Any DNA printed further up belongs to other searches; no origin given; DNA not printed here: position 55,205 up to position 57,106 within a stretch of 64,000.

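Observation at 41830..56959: Pair of paralogous 7TM-RGS fusion proteins 12 kb apart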

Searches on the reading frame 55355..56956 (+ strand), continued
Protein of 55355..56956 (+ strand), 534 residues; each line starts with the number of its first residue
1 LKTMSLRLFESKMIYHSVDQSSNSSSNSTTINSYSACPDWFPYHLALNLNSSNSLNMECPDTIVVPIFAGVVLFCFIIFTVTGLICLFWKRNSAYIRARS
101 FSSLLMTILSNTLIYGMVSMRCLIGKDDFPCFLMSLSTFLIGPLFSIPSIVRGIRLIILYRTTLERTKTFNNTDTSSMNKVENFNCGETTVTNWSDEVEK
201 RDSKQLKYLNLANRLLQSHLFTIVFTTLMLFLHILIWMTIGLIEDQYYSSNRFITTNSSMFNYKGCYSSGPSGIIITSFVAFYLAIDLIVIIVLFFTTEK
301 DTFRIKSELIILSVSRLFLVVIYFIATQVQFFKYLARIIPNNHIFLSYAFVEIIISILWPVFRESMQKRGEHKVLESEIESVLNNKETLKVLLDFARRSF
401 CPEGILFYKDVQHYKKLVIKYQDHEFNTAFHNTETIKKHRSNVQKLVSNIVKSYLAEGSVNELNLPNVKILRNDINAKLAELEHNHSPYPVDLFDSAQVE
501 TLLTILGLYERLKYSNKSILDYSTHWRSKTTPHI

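Call 35: predict_structure(alignment_id=A2)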
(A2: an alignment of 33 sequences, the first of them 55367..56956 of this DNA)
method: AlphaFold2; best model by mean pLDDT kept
length: 530 residues; sequences in the alignment: 33
mean_pLDDT: 83.5   pTM: 0.67
mean pLDDT of the five models: 83.5, 81.7, 80.6, 80.5, 80.2
residues with pLDDT >= 90: 323; 70-90: 110; 50-70: 35; < 50: 62
segments of 3 or more residues with pLDDT < 50: 1-29, 46-48, 172-194
pLDDT, mean of each block of 10 residues (from residue 1): 42 41 46 65 50 76 96 98 92 88 95 95 95 94 92 88 70 43 39 58 91 92 95 97 92 93 90 93 94 82 92 95 89 90 95 93 68 87 94 88 95 90 72 91 95 84 91 94 92 93 93 94 71
secondary structure, 60 per line:
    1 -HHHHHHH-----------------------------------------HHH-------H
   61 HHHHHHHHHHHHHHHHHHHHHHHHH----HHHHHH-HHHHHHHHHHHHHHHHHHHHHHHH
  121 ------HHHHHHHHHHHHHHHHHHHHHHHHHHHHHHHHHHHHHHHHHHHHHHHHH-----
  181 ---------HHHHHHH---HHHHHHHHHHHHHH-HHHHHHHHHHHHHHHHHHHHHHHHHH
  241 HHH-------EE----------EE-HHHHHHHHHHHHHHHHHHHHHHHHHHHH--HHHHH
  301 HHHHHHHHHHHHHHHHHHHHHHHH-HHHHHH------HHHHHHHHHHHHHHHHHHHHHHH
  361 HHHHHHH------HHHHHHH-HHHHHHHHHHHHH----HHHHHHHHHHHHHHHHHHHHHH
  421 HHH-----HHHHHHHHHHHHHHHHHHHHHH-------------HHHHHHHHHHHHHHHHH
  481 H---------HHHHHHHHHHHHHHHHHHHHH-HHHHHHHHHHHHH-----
elements in order: H2-8 H60-85 H90-95 H97-120 H127-175 H190-196 H200-213 H215-243 H266-293 H296-324 H326-331 H338-367 H374-380 H382-394 H399-423 H429-450 H464-481 H491-511 H513-525

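Call 39: list_cluster_members(proteins=[P0016, P0021, P0065, P0060, P0047, P0058, P0008, P0009, P0011, P0012])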
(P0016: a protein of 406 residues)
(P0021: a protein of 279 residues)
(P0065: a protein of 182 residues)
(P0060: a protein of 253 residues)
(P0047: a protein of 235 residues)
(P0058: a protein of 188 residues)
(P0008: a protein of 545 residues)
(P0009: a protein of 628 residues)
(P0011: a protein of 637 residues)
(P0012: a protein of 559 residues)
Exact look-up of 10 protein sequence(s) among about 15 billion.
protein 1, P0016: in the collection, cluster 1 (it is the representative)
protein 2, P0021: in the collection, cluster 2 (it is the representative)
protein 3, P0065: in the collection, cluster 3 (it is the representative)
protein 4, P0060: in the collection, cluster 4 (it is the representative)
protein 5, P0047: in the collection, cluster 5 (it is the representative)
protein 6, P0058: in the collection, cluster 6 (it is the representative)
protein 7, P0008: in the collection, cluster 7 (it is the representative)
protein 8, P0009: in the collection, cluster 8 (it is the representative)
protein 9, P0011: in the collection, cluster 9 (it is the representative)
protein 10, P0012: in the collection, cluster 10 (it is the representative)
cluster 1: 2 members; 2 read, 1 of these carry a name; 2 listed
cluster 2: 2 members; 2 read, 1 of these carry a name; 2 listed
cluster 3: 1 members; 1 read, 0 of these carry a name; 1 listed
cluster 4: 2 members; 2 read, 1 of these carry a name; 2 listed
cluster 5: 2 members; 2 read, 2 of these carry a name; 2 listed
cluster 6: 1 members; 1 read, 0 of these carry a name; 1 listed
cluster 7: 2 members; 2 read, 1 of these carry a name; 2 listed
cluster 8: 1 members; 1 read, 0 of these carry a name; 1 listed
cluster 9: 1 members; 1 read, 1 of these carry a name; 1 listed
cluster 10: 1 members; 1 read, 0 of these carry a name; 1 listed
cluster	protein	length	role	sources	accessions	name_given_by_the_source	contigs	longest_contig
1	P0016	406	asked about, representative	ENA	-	-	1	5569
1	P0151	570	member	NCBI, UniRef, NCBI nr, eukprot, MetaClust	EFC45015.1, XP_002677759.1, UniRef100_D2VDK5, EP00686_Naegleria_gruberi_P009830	predicted protein [Naegleria gruberi] | Predicted protein n=1 Tax=Naegleria gruberi TaxID=5762 RepID=D2VDK5_NAEGR | uncharacterized protein NAEGRDRAFT_57875 [Naegleria gruberi]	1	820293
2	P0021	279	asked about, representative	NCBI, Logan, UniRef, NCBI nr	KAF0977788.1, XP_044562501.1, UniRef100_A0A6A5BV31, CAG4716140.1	hypothetical protein FDP41_003110 [Naegleria fowleri] | RGS domain-containing protein n=1 Tax=Naegleria fowleri TaxID=5763 RepID=A0A6A5BV31_NAEFO | uncharacterized protein FDP41_003110 [Naegleria fowleri]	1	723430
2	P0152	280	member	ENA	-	-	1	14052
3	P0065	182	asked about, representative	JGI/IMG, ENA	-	-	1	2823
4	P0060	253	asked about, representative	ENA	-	-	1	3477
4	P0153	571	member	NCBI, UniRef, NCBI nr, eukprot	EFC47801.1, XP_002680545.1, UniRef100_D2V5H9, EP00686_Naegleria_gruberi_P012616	predicted protein [Naegleria gruberi] | Predicted protein n=1 Tax=Naegleria gruberi TaxID=5762 RepID=D2V5H9_NAEGR | uncharacterized protein NAEGRDRAFT_64084 [Naegleria gruberi]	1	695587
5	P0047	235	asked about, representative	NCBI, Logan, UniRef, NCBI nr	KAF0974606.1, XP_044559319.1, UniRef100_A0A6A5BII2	hypothetical protein FDP41_006638 [Naegleria fowleri] | RGS domain-containing protein n=1 Tax=Naegleria fowleri TaxID=5763 RepID=A0A6A5BII2_NAEFO | uncharacterized protein FDP41_006638 [Naegleria fowleri]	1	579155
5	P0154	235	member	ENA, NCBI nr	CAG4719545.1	unnamed protein product [Naegleria fowleri]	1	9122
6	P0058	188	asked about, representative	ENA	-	-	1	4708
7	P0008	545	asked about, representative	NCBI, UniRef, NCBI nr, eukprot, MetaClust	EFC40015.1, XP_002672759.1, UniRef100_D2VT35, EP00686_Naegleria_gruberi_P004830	predicted protein [Naegleria gruberi] | Predicted protein n=1 Tax=Naegleria gruberi TaxID=5762 RepID=D2VT35_NAEGR | uncharacterized protein NAEGRDRAFT_72159 [Naegleria gruberi]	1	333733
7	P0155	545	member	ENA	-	-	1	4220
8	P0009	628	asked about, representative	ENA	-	-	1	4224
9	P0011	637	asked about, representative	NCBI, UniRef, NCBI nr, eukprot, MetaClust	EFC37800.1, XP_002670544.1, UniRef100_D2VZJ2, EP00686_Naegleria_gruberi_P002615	predicted protein [Naegleria gruberi] | Predicted protein n=1 Tax=Naegleria gruberi TaxID=5762 RepID=D2VZJ2_NAEGR | uncharacterized protein NAEGRDRAFT_59680 [Naegleria gruberi]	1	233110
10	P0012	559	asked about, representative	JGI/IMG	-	-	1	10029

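Call 40: fold_search(model_id=the predicted structure, library=pdb)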
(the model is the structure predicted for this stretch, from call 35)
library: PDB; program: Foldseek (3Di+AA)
matches with E <= 10: 953; with E <= 0.001: 0
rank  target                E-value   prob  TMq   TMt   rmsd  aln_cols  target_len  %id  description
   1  4or2_A                6.9e-03  1.00  0.35  0.49   6.6       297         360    9  Human class C G protein-coupled metabotropic glutamate receptor 1 in complex with a negative allosteric modulator (released 2014-03-19)
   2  7shf_B                7.6e-03  1.00  0.30  0.50  13.5       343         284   12  Cryo-EM structure of GPR158 coupled to the RGS7-Gbeta5 complex (released 2021-12-01)
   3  7she_B                8.3e-03  1.00  0.33  0.33   9.2       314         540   10  Cryo-EM structure of human GPR158 (released 2021-12-01)
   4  8jd6_R                8.3e-03  1.00  0.34  0.25   7.3       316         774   12  Cryo-EM structure of Gi1-bound metabotropic glutamate receptor mGlu4 (released 2023-06-21)
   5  8zh8_R                8.6e-03  1.00  0.30  0.44   8.2       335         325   11  Human GPR103 -Gq complex bound to QRFP26 (released 2024-07-03)
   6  8yyw_E                9.4e-03  1.00  0.27  0.40   8.5       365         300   11  Cryo-EM structure of OXGR1 bound to alpha-ketoglutarate and Gq proteins (released 2025-04-09)
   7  4or2_B                1.1e-02  1.00  0.35  0.50   8.2       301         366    9  Human class C G protein-coupled metabotropic glutamate receptor 1 in complex with a negative allosteric modulator (released 2014-03-19)
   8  9uyo_B                1.2e-02  1.00  0.31  0.22   8.9       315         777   11  Cryo-EM structure of a class C GPCR (Class 1) (released 2026-03-18)
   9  8t7h_A                1.5e-02  1.00  0.33  0.23   7.3       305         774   11  Quis-bound intermediate mGlu5 (released 2023-10-11)
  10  9m0x_R                1.6e-02  1.00  0.29  0.43  10.9       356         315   12  Cryo-EM structure of the agmatine-bound zTAAR13d-Gs complex (released 2026-03-04)
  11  9m3s_R                1.6e-02  0.99  0.27  0.39  10.0       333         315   11  Cryo-EM structure of the histamine-bound zTAAR13a-Gs complex (released 2026-03-11)
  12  9ii3_R                1.8e-02  1.00  0.29  0.21  10.1       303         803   10  Cryo-EM Structure of the 2:1 Complex of mGlu3 and beta-arrestin1 (released 2025-03-05)
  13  8xyi                  1.9e-02  0.99  0.25  0.40  11.7       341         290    8  Structure of CXCR3 in complex with VUF10661 (Receptor-ligand focused map) (released 2025-02-26)
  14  9uta_B                2.0e-02  1.00  0.35  0.60   8.8       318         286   10  The transmembrane domains of human sweet taste receptor TAS1R2 and TAS1R3 in the apo state (released 2025-07-16)
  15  8ieb_B                2.1e-02  1.00  0.30  0.50  10.9       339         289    9  Cryo-EM structure of GPR156 of GPR156-miniGo-scFv16 complex (local refine) (released 2024-02-14)
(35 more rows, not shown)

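Call 53: search_protein_families(library=pfam, proteins=[P0146, P0023, P0017, P0045, P0024, P0030, P0019, P0134], max_evalue=0.01)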
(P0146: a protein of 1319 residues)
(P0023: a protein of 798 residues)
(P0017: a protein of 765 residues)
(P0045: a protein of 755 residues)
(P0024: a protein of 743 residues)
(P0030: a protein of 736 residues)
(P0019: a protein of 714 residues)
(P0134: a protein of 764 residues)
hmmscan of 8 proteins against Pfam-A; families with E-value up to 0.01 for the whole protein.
P0146 (1319 aa): 7 families
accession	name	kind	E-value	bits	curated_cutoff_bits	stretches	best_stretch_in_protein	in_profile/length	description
PF12796.13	Ank_2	-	2.4e-30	105.4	27.3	3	291-378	1-88/90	Ankyrin repeats (3 copies)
PF00023.36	Ank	-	4.7e-22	77.3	21.1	1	288-318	3-33/33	Ankyrin repeat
PF13857.12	Ank_5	-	1.4e-19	70.3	27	1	277-324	6-53/56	Ankyrin repeats (many copies)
PF13637.12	Ank_4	-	3.2e-18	65.8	22.7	2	291-336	1-49/50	Ankyrin repeats (many copies)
PF13606.12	Ank_3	-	1.2e-14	53.2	22.3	1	287-315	2-30/30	Ankyrin repeat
PF00615.24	RGS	-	1.6e-11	45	23.9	1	1137-1283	3-116/117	Regulator of G protein signaling domain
PF00569.23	ZZ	-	5.2e-06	26.6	21.4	1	78-119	2-43/45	Zinc finger, ZZ type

P0023 (798 aa): 1 family
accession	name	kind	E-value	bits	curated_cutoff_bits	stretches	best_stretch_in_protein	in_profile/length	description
PF00615.24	RGS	-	1.9e-06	28.7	23.9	1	665-760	2-92/117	Regulator of G protein signaling domain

P0017 (765 aa): 2 families
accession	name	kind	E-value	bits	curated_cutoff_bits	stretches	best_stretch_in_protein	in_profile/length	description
PF00615.24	RGS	-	6.7e-05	23.7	23.9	1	500-566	2-70/117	Regulator of G protein signaling domain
PF09128.16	RGS-like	-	0.0075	16.5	27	0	521-577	29-86/191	Regulator of G protein signalling-like domain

P0045 (755 aa): 3 families
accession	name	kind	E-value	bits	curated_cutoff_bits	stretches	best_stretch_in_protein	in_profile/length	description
PF00615.24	RGS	-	5.3e-08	33.7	23.9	1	585-687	2-101/117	Regulator of G protein signaling domain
PF25390.1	WD40_RLD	-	0.00014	21.7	150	1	5-78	44-116/363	RCC1-like domain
PF09128.16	RGS-like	-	0.0016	18.6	27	1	597-656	20-79/191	Regulator of G protein signalling-like domain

P0024 (743 aa): 1 family
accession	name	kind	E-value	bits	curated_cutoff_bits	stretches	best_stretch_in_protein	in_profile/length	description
PF00615.24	RGS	-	1e-09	39.2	23.9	1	588-682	6-97/117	Regulator of G protein signaling domain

P0030 (736 aa): 2 families
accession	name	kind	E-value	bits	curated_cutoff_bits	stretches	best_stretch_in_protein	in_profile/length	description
PF13475.11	DUF4116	-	3.7e-97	318.2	24.9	11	392-440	1-49/49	Domain of unknown function (DUF4116)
PF00615.24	RGS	-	2.5e-09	38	23.9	1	210-292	2-82/117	Regulator of G protein signaling domain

P0019 (714 aa): 1 family
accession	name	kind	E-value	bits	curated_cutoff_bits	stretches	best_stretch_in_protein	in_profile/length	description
PF00615.24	RGS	-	5.6e-10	40.1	23.9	1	540-645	2-101/117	Regulator of G protein signaling domain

P0134 (764 aa): 0 families

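Call 77: search_protein_families(library=pfam, proteins=[P0134, P0141, P0121, P0108, P0072, P0064, P0100, P0129, P0145, P0150], max_evalue=0.01)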
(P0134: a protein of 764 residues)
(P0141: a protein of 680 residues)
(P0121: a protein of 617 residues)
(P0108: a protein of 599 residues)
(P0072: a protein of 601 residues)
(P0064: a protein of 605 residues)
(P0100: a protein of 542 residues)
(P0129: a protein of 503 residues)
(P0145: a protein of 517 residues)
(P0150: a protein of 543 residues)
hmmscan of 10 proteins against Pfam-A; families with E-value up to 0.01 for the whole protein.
P0134 (764 aa): 0 families

P0141 (680 aa): 1 family
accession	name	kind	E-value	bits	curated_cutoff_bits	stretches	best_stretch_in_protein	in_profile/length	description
PF00615.24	RGS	-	5.8e-05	23.9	23.9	1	491-578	6-83/117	Regulator of G protein signaling domain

P0121 (617 aa): 2 families
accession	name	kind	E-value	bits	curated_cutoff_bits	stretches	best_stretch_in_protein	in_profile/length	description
PF00615.24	RGS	-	2e-20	73.8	23.9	1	468-592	2-112/117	Regulator of G protein signaling domain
PF00003.28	7tm_3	-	2.2e-07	31.3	33.5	1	29-148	3-117/251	7 transmembrane sweet-taste receptor of 3 GCPR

P0108 (599 aa): 1 family
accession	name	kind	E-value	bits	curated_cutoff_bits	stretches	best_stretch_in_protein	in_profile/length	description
PF00615.24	RGS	-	2.6e-13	50.8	23.9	1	318-389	4-71/117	Regulator of G protein signaling domain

P0072 (601 aa): 1 family
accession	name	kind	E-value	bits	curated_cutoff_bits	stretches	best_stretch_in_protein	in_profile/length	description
PF00615.24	RGS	-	6.9e-12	46.2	23.9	1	465-580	3-116/117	Regulator of G protein signaling domain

P0064 (605 aa): 1 family
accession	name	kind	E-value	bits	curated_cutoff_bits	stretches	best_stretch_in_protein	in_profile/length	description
PF00615.24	RGS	-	2.8e-11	44.3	23.9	1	344-412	2-70/117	Regulator of G protein signaling domain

P0100 (542 aa): 1 family
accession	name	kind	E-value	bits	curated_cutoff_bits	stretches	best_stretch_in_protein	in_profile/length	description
PF00615.24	RGS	-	1.8e-06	28.7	23.9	1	354-421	3-69/117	Regulator of G protein signaling domain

P0129 (503 aa): 1 family
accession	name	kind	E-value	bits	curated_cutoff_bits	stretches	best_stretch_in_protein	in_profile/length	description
PF00615.24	RGS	-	7.7e-15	55.7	23.9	1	362-485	2-116/117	Regulator of G protein signaling domain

P0145 (517 aa): 1 family
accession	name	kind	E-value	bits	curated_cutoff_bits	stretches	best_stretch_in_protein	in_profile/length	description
PF00615.24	RGS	-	0.0013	19.5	23.9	1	348-412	2-65/117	Regulator of G protein signaling domain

P0150 (543 aa): 2 families
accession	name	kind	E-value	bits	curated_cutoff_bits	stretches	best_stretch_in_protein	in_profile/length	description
PF00615.24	RGS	-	2.9e-13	50.6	23.9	2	452-526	43-117/117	Regulator of G protein signaling domain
PF00003.28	7tm_3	-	0.00038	20.6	33.5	0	19-114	7-103/251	7 transmembrane sweet-taste receptor of 3 GCPR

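Call 78: list_cluster_members(proteins=[P0134, P0141, P0121, P0108, P0072, P0064, P0100, P0129, P0146, P0150])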
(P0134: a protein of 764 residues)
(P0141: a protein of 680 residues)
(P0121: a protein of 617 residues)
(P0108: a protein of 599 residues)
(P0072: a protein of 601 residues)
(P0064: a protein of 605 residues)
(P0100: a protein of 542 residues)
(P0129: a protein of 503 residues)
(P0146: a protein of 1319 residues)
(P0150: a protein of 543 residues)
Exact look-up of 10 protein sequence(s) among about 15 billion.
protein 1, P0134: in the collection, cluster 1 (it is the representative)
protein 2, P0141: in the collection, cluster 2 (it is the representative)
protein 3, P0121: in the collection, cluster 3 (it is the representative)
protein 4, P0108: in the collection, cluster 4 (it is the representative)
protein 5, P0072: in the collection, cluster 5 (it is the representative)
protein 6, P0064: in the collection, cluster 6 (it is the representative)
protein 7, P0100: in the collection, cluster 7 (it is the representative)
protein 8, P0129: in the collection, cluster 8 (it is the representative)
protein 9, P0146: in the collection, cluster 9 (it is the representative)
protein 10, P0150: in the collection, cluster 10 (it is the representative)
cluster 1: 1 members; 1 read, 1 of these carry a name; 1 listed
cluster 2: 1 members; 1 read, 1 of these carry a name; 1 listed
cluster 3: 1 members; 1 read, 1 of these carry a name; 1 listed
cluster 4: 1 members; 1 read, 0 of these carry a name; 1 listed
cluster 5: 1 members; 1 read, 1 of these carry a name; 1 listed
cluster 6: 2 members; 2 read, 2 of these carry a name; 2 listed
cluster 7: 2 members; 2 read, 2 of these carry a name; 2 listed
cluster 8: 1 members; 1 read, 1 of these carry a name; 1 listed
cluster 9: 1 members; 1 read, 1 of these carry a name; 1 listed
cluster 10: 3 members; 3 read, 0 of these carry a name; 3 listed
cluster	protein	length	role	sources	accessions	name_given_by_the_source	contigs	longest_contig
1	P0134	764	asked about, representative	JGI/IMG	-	hypothetical protein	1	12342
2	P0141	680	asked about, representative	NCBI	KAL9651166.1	hypothetical protein ABK040_008238 [Willaertia magna]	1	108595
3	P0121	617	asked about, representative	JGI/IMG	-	hypothetical protein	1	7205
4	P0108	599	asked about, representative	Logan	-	-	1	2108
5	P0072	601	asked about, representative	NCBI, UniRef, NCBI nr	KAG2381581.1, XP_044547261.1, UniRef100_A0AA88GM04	hypothetical protein C9374_005965 [Naegleria lovaniensis] | RGS domain-containing protein n=1 Tax=Naegleria lovaniensis TaxID=51637 ... | uncharacterized protein C9374_005965 [Naegleria lovaniensis]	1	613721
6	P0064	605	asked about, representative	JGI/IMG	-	predicted small integral membrane protein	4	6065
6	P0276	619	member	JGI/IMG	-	predicted small integral membrane protein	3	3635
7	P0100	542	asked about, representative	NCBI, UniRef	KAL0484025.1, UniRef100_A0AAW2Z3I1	hypothetical protein AKO1_014083 [Acrasis kona] | RGS domain-containing protein n=1 Tax=Acrasis kona TaxID=1008807 RepID=A0AAW2Z3I1_9EUKA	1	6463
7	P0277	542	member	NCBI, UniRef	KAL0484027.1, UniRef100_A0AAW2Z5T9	hypothetical protein AKO1_004658 [Acrasis kona] | RGS domain-containing protein n=1 Tax=Acrasis kona TaxID=1008807 RepID=A0AAW2Z5T9_9EUKA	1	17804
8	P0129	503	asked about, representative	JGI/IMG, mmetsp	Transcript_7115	Transcript_7115/g.10488 ORF Transcript_7115/g.10488 Transcript_7115/m.10488 type:complete ...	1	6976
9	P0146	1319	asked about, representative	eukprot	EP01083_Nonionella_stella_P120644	361654_1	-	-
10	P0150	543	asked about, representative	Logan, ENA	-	-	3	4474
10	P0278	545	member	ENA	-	-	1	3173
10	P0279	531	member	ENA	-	-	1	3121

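Call 84: search_protein_families(library=pfam, alignment_id=A5, max_evalue=0.01)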
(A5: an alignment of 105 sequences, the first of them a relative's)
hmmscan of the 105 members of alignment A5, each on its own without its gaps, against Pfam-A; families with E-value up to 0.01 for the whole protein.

A. member 1, P0046 (463 aa): 0 families

B. families by the number of members that match (of 105 scanned): 18 families
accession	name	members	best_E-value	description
PF00615.24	RGS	62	2e-27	Regulator of G protein signaling domain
PF00003.28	7tm_3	12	2.8e-11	7 transmembrane sweet-taste receptor of 3 GCPR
PF09128.16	RGS-like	6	0.00026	Regulator of G protein signalling-like domain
PF19529.4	DUF6057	2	0.0081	Family of unknown function (DUF6057)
PF12796.13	Ank_2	1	2.4e-30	Ankyrin repeats (3 copies)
PF00023.36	Ank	1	4.7e-22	Ankyrin repeat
PF13857.12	Ank_5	1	1.4e-19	Ankyrin repeats (many copies)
PF13637.12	Ank_4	1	3.2e-18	Ankyrin repeats (many copies)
PF13606.12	Ank_3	1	1.2e-14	Ankyrin repeat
PF00569.23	ZZ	1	5.2e-06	Zinc finger, ZZ type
PF10374.15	EST1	1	0.0018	Telomerase activating protein Est1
PF19351.4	DUF5929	1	0.0022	Domain of unknown function (DUF5929)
PF09685.15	DUF4870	1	0.0028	Domain of unknown function (DUF4870)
PF06687.17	SUR7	1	0.0033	SUR7/PalI family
PF13567.11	DUF4131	1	0.0046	Domain of unknown function (DUF4131)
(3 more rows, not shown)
